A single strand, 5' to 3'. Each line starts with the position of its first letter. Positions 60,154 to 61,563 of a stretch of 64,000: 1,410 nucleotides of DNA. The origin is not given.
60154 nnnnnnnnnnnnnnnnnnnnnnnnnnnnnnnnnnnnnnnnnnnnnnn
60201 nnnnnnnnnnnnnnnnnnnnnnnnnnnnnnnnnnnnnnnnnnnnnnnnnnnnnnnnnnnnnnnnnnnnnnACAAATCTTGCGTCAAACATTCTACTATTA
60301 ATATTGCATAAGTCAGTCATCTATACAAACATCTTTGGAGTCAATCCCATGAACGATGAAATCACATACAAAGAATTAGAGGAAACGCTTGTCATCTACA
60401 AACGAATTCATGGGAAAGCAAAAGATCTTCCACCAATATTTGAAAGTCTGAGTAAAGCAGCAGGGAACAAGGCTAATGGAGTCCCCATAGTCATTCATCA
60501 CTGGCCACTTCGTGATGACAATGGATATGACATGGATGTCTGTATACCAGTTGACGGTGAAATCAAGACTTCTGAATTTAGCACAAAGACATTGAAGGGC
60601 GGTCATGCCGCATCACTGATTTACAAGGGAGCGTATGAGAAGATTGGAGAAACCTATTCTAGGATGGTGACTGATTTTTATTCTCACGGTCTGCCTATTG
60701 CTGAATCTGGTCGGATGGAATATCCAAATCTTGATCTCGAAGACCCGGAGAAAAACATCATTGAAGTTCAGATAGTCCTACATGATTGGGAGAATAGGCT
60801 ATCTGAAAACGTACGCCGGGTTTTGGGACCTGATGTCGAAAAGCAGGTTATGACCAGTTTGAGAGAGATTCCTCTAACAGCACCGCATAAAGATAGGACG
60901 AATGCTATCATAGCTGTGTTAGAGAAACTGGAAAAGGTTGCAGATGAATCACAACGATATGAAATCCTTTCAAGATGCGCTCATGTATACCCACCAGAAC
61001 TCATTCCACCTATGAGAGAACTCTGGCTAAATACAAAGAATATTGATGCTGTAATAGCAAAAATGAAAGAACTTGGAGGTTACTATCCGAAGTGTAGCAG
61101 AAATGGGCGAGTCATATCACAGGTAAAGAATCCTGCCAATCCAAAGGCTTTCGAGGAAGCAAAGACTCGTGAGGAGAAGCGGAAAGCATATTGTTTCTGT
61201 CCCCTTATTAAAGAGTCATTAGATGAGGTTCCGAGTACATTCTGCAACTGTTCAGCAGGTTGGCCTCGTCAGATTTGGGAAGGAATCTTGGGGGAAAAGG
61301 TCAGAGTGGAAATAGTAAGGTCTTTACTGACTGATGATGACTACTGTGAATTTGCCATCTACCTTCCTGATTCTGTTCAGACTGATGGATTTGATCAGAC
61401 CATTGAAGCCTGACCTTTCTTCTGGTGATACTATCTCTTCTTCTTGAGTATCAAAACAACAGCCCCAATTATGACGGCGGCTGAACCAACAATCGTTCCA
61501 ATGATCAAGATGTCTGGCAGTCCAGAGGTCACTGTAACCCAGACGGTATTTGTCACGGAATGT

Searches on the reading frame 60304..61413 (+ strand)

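Call 106: search_protein_families(library=pfam, proteins=[window:60304-61413:+], max_evalue=0.01)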
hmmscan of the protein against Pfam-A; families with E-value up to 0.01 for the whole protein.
window:60304-61413:+ (369 aa): 3 families
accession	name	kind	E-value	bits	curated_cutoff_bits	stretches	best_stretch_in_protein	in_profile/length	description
PF06445.20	GyrI-like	-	7.3e-08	33.3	26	1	21-157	4-152/155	GyrI-like small molecule binding domain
PF19641.4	DUF6144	-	2.5e-05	24.8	28.8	1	295-354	117-176/181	Family of unknown function (DUF6144)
PF14526.11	Cass2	-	0.0036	18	27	1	24-125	4-117/150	Integron-associated effector binding protein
